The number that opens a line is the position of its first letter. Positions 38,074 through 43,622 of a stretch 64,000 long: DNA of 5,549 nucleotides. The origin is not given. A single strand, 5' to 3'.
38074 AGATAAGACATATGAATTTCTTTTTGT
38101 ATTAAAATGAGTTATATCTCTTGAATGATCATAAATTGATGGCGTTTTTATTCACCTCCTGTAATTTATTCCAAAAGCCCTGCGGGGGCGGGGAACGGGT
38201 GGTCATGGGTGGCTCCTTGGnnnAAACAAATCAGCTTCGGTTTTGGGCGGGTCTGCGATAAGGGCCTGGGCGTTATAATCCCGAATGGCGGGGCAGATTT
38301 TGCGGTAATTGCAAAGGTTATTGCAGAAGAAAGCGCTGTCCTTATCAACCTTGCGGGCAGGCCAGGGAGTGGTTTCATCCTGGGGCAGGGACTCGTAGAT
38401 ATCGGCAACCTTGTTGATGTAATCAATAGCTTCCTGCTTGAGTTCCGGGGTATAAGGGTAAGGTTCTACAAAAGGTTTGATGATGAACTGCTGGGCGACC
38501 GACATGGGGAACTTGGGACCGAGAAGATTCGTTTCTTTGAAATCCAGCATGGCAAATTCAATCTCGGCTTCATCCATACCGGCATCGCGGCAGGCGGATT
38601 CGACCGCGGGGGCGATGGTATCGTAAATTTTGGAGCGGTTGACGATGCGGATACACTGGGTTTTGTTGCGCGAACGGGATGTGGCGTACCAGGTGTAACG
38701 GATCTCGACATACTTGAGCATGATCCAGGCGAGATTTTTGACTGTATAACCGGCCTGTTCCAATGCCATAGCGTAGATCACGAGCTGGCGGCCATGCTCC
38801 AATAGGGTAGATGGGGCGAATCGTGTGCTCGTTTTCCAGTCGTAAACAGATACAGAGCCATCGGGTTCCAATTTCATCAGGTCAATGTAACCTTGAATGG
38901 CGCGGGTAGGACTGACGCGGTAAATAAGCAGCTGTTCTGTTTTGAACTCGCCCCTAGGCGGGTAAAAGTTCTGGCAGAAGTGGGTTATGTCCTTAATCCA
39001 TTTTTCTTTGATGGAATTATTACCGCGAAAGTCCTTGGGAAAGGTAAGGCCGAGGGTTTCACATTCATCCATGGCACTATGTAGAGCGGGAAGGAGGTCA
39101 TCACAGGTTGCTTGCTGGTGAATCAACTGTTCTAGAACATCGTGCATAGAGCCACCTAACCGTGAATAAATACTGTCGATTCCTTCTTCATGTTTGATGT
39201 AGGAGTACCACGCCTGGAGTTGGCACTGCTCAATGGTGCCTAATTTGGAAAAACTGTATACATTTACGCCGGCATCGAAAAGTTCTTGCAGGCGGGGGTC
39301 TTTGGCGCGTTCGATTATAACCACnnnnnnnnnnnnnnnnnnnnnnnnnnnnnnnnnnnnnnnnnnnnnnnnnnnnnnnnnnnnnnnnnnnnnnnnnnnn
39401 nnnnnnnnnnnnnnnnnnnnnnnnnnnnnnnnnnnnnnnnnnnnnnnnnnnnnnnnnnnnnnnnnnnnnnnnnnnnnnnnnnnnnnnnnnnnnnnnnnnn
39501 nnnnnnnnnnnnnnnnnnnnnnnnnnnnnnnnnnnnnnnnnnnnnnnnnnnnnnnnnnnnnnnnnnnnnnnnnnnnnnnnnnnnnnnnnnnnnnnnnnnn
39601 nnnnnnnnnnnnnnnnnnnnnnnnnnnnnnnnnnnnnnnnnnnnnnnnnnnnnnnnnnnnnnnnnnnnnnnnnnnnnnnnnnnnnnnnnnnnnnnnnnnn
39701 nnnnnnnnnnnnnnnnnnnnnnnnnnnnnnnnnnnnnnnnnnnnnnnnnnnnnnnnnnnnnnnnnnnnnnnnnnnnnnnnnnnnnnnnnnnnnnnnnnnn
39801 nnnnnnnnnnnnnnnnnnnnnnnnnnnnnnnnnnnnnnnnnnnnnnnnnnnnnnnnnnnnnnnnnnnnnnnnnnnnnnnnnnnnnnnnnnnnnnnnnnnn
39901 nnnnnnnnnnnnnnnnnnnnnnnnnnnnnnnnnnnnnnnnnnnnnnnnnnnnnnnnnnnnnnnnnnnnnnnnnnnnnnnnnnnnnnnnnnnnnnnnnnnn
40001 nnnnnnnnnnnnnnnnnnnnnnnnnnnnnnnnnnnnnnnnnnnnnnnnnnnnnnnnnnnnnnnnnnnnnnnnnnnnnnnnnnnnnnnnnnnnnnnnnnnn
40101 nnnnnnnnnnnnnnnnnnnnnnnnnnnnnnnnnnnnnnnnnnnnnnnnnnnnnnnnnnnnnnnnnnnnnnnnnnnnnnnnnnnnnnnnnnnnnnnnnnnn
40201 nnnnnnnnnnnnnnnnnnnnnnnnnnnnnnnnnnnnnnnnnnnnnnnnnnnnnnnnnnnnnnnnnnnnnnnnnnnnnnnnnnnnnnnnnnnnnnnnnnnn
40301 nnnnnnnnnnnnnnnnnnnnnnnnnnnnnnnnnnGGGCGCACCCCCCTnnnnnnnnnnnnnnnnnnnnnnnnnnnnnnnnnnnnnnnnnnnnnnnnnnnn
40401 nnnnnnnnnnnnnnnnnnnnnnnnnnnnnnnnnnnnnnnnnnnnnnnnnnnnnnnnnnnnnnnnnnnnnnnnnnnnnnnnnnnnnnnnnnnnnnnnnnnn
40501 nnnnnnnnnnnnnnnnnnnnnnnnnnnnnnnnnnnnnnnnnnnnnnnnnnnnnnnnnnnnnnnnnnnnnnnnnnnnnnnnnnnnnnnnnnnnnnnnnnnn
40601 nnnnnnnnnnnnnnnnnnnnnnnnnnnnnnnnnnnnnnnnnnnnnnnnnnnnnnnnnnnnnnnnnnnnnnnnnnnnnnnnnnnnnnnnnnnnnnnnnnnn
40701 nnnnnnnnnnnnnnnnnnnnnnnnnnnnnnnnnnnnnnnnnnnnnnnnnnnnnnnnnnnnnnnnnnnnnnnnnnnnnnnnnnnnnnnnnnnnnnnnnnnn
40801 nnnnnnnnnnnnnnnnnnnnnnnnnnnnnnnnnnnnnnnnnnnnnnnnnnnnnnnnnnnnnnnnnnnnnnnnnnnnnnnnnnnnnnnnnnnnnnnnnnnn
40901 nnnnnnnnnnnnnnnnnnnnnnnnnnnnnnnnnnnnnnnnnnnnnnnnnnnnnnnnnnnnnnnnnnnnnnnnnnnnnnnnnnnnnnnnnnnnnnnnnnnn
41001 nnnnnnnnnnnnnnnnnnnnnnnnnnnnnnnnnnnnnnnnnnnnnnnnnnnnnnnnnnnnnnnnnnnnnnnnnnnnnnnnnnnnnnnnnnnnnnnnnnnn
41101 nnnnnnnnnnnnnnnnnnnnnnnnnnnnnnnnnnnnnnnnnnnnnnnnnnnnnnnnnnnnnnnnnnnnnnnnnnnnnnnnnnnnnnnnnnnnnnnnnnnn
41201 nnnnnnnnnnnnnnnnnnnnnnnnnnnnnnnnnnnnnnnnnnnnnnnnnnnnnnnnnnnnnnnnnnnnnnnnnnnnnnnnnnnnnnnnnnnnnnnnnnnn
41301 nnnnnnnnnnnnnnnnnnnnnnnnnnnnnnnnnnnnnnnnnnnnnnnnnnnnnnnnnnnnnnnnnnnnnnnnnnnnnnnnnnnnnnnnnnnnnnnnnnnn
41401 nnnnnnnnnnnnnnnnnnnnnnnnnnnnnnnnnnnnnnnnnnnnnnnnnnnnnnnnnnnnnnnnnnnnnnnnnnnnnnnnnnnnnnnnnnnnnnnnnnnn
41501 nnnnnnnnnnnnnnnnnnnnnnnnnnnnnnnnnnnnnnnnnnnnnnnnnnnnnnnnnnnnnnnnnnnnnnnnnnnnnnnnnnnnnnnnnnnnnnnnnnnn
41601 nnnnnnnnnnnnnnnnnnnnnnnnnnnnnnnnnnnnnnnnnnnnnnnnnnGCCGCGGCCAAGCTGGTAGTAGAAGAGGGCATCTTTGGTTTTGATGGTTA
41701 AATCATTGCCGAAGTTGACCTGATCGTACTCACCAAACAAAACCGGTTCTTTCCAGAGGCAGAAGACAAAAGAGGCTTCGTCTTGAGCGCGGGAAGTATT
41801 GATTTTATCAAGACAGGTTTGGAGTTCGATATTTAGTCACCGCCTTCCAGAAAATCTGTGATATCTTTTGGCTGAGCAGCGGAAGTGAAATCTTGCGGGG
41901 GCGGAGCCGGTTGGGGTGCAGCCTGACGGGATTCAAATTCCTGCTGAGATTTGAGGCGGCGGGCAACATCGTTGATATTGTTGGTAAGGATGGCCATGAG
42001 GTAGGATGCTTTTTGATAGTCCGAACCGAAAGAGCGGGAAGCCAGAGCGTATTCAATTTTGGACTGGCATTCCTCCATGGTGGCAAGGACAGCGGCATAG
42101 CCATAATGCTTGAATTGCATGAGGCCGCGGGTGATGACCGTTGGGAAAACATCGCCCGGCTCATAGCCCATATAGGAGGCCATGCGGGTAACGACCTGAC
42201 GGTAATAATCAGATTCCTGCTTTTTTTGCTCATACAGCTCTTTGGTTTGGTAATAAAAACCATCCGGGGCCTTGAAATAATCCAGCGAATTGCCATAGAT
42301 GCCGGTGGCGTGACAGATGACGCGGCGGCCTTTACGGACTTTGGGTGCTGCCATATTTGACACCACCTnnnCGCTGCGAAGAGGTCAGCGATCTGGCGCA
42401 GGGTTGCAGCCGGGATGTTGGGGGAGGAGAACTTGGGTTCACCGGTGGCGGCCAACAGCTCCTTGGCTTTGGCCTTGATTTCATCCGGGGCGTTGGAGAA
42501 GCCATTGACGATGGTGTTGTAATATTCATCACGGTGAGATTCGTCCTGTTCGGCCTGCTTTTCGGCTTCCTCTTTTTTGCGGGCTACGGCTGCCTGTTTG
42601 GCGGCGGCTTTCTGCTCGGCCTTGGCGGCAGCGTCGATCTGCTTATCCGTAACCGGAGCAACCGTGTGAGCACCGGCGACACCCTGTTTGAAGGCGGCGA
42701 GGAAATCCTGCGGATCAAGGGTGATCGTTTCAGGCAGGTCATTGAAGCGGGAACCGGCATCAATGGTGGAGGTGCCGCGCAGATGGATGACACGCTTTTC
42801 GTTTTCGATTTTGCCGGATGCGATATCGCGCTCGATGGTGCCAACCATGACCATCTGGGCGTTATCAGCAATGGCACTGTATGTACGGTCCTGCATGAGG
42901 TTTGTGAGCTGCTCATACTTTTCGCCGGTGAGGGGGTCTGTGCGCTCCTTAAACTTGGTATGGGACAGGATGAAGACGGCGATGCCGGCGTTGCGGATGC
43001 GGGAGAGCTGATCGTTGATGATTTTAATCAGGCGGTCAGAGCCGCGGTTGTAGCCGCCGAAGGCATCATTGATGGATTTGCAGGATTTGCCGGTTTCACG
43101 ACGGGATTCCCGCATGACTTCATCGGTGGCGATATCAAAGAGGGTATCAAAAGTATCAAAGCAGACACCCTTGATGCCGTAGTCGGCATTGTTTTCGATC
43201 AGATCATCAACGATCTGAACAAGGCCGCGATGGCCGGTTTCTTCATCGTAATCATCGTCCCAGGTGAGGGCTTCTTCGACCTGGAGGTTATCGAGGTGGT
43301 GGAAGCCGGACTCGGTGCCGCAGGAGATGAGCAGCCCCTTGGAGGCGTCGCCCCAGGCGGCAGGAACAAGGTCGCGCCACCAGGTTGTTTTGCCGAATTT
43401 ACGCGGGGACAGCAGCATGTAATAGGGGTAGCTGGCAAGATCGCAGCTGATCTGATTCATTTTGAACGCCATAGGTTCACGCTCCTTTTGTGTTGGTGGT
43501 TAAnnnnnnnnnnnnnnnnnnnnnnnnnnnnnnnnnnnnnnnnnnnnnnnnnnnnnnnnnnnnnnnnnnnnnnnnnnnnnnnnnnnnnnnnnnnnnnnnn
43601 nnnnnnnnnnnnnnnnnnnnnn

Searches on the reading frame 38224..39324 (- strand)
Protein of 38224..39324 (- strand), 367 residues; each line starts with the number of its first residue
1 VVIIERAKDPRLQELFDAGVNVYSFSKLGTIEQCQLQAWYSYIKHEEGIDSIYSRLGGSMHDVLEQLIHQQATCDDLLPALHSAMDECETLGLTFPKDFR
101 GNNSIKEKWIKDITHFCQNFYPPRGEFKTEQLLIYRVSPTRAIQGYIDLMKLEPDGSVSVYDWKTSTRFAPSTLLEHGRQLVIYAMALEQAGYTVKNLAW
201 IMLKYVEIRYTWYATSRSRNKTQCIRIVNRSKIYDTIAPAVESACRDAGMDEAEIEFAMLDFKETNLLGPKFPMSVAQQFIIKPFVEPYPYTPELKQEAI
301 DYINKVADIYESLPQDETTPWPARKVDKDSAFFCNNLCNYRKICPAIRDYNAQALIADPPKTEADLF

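Call 60: search_protein_families(library=pfam, proteins=[window:38224-39324:-], max_evalue=0.01)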
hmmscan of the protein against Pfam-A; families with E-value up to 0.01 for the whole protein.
window:38224-39324:- (367 aa): 1 family
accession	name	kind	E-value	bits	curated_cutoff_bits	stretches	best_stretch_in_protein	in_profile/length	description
PF12705.13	PDDEXK_1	-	6.1e-17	62.8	22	1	24-345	3-247/247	PD-(D/E)XK nuclease superfamily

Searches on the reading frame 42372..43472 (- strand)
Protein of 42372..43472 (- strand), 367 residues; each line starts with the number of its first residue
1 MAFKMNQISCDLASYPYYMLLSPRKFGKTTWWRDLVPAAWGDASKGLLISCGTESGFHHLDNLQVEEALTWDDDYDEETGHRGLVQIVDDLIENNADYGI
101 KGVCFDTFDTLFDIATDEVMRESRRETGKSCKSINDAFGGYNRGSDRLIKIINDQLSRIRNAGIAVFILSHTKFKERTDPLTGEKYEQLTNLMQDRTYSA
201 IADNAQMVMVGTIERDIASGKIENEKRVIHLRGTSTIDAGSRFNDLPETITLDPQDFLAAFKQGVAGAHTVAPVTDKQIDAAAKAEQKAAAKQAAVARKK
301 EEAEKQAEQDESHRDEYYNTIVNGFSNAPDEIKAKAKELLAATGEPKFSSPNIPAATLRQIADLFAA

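Call 60: search_protein_families(library=pfam, proteins=[window:42372-43472:-], max_evalue=0.01)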
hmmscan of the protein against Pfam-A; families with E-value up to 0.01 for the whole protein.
window:42372-43472:- (367 aa): 2 families
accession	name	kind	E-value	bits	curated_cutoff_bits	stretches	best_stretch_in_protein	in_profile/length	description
PF13479.12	AAA_24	-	2.7e-15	57.2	27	1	18-243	5-195/195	AAA domain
PF01346.23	FKBP_N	-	0.0017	19.6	22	1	248-307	19-70/97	Domain amino terminal to FKBP-type peptidyl-prolyl isomerase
